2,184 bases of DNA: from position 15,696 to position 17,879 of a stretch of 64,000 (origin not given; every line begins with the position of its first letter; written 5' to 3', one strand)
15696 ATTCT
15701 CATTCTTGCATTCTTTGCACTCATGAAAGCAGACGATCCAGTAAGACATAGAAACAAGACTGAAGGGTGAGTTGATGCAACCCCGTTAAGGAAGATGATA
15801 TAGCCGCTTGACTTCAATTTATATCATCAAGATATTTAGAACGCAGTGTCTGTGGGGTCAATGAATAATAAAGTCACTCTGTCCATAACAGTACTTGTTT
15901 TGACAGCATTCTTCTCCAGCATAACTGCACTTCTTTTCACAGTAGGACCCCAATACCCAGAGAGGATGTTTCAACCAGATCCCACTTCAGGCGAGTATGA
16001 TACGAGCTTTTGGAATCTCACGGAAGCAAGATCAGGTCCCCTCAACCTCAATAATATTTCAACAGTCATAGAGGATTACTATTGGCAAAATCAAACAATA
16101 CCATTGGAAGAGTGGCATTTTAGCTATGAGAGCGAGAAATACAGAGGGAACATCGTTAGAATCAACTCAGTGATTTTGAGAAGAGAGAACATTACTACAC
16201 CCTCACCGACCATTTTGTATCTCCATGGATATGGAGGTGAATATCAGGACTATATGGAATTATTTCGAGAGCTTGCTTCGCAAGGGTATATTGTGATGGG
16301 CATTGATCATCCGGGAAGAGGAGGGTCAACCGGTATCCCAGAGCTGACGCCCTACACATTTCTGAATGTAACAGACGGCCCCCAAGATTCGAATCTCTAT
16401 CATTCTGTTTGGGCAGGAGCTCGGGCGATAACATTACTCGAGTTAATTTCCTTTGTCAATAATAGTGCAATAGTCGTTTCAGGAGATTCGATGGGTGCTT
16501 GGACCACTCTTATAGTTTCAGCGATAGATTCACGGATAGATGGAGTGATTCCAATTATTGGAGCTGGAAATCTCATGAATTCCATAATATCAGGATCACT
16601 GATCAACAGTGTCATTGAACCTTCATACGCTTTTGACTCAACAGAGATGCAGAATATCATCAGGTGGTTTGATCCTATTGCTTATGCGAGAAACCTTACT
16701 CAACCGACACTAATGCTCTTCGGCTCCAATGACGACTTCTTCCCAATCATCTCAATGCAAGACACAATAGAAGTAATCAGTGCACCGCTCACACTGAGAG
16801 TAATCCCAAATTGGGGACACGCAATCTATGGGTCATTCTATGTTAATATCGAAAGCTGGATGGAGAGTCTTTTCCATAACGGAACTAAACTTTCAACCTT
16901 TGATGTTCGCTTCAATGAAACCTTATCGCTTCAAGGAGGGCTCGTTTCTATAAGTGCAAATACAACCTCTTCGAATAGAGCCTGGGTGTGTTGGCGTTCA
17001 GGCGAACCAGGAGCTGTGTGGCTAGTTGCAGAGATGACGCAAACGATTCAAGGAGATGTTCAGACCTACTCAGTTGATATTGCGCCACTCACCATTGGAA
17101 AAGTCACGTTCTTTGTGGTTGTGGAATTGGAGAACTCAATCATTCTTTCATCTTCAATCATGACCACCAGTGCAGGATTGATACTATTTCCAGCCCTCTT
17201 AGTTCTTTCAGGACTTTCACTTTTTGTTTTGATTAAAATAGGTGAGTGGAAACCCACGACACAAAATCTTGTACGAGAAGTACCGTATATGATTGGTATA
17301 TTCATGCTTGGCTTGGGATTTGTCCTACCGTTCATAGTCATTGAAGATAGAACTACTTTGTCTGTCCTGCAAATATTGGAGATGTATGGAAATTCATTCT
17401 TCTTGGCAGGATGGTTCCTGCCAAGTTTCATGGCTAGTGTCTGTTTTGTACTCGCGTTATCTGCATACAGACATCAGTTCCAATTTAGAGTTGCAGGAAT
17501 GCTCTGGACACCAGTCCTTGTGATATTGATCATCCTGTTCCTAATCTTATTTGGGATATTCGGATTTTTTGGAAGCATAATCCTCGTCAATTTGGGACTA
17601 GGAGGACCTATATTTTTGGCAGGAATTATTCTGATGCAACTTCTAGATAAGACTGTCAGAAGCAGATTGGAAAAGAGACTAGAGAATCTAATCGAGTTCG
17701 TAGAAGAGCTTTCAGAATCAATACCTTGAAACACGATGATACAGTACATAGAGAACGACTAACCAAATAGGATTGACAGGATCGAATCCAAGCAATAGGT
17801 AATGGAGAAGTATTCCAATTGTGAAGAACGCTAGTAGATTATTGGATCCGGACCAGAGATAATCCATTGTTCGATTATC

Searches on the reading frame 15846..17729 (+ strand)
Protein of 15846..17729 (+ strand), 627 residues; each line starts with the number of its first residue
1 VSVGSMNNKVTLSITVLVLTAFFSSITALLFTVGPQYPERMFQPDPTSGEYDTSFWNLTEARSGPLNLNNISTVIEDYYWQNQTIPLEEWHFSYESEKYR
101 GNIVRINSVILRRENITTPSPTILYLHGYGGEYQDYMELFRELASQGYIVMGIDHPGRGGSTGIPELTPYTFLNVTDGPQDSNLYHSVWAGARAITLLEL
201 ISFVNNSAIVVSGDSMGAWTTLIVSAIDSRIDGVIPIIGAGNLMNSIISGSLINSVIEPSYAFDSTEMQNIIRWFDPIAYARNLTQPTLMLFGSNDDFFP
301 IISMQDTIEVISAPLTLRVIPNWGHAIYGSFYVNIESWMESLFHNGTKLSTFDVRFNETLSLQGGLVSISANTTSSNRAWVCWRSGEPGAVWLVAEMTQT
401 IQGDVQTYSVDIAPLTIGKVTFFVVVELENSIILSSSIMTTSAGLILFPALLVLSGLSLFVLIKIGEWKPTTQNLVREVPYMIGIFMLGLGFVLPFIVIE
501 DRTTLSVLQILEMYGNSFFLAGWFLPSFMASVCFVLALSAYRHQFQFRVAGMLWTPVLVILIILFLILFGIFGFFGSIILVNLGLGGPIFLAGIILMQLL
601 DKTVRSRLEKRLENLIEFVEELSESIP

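Call 24: search_protein_families(library=pfam, proteins=[window:15846-17729:+], max_evalue=0.001)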
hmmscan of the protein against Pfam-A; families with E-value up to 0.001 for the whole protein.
window:15846-17729:+ (627 aa): 6 families
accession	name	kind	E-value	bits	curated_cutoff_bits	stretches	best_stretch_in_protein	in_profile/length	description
PF10142.15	PhoPQ_related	-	1.5e-16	60.5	20.3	1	204-383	169-356/367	PhoPQ-activated pathogenicity-related protein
PF00561.26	Abhydrolase_1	-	6e-11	42.9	25.8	1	121-196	1-60/245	alpha/beta hydrolase fold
PF12146.15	Hydrolase_4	-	2.2e-10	40.7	27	1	119-177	3-47/239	Serine aminopeptidase, S33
PF05448.18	AXE1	-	2.7e-07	30.1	21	1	104-237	67-206/321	Acetyl xylan esterase (AXE1)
PF01738.24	DLH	-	0.00018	21.6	21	1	116-326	11-187/217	Dienelactone hydrolase family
PF12697.13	Abhydrolase_6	-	0.0007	20.8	26.3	0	123-282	1-164/217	Alpha/beta hydrolase family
